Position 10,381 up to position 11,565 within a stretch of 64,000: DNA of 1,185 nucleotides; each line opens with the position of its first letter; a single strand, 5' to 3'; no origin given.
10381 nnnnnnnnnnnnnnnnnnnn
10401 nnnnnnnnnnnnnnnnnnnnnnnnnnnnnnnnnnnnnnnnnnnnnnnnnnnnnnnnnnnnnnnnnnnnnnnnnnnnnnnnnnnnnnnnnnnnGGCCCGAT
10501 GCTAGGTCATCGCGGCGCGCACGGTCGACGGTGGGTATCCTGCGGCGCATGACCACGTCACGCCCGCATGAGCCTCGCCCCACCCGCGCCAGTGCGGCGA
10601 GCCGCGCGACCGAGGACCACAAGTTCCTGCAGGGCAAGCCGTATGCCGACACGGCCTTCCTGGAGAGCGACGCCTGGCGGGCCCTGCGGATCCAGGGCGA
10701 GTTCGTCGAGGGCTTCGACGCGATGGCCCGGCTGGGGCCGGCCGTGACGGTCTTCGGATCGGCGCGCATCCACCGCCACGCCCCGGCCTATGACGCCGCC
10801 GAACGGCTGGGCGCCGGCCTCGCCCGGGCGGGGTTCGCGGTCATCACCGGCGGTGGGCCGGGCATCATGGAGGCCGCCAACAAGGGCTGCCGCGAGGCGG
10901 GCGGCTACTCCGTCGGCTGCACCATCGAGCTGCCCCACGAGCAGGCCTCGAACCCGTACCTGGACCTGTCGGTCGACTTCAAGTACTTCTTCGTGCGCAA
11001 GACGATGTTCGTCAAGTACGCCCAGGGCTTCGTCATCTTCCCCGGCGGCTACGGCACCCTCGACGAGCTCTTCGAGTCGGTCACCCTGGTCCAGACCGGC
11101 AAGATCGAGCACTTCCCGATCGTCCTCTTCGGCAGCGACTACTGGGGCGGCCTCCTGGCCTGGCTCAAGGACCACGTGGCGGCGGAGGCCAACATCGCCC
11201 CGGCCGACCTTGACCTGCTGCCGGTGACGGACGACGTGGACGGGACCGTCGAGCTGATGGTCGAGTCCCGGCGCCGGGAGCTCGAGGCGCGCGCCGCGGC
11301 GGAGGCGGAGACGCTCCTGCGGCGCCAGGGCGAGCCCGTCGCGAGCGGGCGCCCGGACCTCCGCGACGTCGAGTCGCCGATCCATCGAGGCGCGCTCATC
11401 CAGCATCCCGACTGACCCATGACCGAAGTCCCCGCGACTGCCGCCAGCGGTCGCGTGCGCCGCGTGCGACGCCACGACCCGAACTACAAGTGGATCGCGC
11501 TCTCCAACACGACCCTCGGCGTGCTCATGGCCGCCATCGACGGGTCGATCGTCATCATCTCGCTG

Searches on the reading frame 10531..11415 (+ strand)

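Call 3: search_protein_families(library=pfam, proteins=[window:10531-11415:+], max_evalue=0.01)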
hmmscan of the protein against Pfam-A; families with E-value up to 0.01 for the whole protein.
window:10531-11415:+ (294 aa): 2 families
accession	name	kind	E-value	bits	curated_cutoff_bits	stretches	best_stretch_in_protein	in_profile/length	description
PF03641.19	Lysine_decarbox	-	1e-31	110.3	27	1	113-242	1-130/131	Possible lysine decarboxylase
PF18306.6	LDcluster4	-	6.8e-19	68.4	26.3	1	71-183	3-113/151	SLOG cluster4 family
